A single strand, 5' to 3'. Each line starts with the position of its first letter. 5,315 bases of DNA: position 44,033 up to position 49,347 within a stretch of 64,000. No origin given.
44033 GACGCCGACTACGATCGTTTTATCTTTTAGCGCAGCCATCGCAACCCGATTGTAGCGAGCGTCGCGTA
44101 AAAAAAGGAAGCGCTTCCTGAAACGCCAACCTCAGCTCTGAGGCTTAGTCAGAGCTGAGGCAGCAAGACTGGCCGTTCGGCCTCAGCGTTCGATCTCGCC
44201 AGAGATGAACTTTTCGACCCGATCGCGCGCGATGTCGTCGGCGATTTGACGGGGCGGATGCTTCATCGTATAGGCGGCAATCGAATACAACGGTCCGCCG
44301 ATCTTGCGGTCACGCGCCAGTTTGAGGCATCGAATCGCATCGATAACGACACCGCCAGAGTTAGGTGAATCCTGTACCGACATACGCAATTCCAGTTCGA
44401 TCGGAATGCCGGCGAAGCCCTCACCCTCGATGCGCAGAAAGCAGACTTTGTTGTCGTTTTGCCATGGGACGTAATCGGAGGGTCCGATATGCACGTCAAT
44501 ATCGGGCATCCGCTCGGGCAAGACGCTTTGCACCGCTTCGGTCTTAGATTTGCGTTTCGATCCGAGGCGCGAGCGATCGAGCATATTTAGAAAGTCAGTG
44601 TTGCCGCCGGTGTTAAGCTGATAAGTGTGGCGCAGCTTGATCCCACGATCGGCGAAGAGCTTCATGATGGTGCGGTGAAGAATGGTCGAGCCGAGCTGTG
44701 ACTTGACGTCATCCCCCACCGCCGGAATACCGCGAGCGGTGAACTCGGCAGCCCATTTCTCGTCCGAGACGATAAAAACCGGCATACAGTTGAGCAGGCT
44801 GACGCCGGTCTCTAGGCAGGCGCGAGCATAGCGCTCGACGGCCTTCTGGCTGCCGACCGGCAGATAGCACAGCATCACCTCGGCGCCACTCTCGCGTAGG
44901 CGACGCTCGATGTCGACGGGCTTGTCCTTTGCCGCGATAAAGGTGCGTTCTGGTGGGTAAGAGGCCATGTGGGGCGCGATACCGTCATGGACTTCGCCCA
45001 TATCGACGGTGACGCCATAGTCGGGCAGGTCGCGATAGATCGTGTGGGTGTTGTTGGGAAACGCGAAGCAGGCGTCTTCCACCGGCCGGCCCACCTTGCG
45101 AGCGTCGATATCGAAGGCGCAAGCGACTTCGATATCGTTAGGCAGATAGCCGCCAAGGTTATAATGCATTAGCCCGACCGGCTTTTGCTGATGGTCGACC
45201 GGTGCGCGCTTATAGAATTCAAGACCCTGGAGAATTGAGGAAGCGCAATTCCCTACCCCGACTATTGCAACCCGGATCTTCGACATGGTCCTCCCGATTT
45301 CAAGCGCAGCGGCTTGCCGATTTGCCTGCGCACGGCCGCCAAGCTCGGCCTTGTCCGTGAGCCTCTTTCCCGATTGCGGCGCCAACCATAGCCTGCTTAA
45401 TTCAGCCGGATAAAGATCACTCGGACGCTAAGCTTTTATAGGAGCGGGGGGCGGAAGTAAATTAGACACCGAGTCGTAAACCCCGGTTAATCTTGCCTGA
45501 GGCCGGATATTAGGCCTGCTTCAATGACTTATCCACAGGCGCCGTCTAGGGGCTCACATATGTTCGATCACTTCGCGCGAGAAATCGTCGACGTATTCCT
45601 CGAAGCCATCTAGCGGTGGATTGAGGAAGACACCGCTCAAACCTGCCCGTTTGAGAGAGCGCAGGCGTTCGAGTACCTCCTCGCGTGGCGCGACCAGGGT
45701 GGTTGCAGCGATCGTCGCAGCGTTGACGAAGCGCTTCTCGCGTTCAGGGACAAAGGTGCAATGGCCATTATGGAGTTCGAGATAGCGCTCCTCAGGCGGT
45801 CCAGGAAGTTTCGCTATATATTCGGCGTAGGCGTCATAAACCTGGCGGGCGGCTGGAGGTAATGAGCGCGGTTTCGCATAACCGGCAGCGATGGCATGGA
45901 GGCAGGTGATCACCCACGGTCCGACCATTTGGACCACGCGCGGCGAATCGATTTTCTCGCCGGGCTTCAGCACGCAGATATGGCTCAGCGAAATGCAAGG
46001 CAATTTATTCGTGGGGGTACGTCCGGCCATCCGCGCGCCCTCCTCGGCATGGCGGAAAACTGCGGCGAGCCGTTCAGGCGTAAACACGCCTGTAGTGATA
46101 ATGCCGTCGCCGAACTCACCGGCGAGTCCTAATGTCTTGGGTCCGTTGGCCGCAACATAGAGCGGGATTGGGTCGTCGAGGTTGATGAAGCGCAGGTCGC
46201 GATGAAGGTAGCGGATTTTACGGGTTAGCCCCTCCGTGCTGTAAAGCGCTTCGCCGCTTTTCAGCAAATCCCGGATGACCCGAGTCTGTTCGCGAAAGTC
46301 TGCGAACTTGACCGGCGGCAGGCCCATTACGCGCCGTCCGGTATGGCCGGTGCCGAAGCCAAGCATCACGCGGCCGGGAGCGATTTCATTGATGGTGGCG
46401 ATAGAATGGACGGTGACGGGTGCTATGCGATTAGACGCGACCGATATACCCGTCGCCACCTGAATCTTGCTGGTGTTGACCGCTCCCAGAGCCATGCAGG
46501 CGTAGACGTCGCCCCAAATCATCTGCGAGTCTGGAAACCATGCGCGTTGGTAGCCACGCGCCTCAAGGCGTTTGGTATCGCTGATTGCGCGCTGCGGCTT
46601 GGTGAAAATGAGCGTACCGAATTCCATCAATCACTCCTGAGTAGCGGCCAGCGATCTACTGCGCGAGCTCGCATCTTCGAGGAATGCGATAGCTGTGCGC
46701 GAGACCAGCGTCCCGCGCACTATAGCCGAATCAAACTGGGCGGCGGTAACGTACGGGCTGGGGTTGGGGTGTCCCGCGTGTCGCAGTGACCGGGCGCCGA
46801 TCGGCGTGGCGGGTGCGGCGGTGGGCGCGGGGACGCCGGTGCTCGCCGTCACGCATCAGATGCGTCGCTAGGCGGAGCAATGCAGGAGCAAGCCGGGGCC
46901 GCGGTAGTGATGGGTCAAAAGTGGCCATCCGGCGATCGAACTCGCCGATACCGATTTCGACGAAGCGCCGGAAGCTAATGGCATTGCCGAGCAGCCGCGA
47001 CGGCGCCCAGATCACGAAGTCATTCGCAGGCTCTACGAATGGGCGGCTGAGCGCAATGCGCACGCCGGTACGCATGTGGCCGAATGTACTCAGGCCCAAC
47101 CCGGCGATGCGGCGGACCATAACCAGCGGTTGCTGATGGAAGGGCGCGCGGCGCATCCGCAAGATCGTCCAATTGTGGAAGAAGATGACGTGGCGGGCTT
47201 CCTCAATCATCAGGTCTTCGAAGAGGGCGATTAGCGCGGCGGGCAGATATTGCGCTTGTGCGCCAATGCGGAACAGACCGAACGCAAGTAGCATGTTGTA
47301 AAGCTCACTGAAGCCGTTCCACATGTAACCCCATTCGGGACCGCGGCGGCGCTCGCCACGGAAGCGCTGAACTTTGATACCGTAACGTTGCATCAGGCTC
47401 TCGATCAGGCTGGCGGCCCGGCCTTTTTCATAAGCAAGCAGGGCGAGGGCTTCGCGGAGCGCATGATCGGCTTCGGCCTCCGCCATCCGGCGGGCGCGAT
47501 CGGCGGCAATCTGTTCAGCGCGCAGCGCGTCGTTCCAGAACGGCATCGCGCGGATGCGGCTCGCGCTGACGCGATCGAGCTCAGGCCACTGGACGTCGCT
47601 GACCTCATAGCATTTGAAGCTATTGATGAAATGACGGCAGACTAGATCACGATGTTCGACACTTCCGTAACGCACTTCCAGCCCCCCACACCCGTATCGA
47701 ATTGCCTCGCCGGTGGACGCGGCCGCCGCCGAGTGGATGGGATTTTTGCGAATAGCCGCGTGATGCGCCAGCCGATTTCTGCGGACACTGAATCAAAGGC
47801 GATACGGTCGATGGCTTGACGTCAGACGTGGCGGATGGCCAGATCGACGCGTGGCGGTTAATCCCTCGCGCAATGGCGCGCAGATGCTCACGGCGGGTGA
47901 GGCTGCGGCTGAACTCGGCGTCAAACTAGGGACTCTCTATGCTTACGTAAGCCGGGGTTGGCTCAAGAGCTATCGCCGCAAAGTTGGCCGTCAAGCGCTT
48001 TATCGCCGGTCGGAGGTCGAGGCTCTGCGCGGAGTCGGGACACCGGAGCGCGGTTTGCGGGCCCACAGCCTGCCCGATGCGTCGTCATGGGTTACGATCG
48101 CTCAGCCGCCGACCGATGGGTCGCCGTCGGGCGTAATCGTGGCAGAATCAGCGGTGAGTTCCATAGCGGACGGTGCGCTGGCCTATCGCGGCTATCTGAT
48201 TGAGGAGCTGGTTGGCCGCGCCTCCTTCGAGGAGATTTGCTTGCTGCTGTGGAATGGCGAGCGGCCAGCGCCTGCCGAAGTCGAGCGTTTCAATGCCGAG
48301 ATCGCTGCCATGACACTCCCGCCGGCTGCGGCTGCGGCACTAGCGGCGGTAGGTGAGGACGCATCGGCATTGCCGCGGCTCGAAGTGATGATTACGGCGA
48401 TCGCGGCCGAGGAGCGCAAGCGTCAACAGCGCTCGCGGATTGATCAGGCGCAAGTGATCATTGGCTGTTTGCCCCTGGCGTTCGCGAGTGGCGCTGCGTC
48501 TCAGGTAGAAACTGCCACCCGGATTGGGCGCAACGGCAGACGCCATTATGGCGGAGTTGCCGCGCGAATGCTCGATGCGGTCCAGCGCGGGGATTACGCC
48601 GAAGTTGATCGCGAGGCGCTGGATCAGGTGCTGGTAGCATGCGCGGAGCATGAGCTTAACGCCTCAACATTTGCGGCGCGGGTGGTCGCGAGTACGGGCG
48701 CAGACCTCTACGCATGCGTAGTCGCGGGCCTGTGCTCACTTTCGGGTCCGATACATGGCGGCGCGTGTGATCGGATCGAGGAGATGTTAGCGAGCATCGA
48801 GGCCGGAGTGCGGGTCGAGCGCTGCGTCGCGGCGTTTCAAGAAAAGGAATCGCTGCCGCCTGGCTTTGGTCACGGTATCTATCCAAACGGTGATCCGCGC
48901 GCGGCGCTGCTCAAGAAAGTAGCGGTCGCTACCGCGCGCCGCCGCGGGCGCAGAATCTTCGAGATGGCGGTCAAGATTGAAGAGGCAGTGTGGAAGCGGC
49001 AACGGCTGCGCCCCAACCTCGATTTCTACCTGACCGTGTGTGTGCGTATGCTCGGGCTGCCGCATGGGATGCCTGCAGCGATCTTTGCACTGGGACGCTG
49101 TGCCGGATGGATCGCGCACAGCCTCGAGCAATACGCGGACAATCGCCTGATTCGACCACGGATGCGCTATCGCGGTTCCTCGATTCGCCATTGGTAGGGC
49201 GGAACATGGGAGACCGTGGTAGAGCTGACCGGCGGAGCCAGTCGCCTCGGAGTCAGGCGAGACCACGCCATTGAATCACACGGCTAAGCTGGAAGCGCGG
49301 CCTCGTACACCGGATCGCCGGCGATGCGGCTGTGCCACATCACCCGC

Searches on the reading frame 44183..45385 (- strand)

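Call 66: search_protein_families(library=pfam, proteins=[window:44183-45385:-], max_evalue=0.0001)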
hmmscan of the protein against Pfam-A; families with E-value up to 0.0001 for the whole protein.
window:44183-45385:- (400 aa): 1 family
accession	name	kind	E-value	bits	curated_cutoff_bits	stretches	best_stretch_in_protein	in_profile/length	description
PF01658.22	Inos-1-P_synth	-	2.5e-35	121.4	27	1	232-340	1-107/107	Myo-inositol-1-phosphate synthase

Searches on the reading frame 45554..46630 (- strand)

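Call 66: search_protein_families(library=pfam, proteins=[window:45554-46630:-], max_evalue=0.0001)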
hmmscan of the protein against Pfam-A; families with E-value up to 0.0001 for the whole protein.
window:45554-46630:- (358 aa): 1 family
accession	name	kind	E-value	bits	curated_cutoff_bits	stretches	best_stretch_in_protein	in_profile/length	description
PF00296.26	Bac_luciferase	-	1.7e-34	120.1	27.9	1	15-331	25-312/314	Luciferase-like monooxygenase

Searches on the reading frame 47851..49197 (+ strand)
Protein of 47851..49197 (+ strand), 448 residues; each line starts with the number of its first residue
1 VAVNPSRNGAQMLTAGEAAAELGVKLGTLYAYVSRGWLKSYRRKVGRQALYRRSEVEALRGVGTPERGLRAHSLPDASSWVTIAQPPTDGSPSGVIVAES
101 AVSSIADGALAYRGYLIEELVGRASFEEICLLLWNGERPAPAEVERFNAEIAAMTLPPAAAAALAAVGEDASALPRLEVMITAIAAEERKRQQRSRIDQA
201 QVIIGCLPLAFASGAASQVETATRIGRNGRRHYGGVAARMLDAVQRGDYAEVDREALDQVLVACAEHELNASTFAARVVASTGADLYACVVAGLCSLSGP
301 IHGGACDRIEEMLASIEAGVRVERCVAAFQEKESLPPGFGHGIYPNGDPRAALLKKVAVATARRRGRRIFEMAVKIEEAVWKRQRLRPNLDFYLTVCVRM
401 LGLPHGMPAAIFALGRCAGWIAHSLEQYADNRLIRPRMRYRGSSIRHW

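Call 66: search_protein_families(library=pfam, proteins=[window:47851-49197:+], max_evalue=0.0001)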
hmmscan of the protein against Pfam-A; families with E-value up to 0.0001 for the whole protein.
window:47851-49197:+ (448 aa): 2 families
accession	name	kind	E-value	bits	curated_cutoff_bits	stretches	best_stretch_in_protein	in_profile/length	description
PF00285.26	Citrate_synt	-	1.7e-91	307.4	27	1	93-437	3-357/357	Citrate synthase, C-terminal domain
PF12728.13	HTH_17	-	5.7e-08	33.3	27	1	12-58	1-45/51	Helix-turn-helix domain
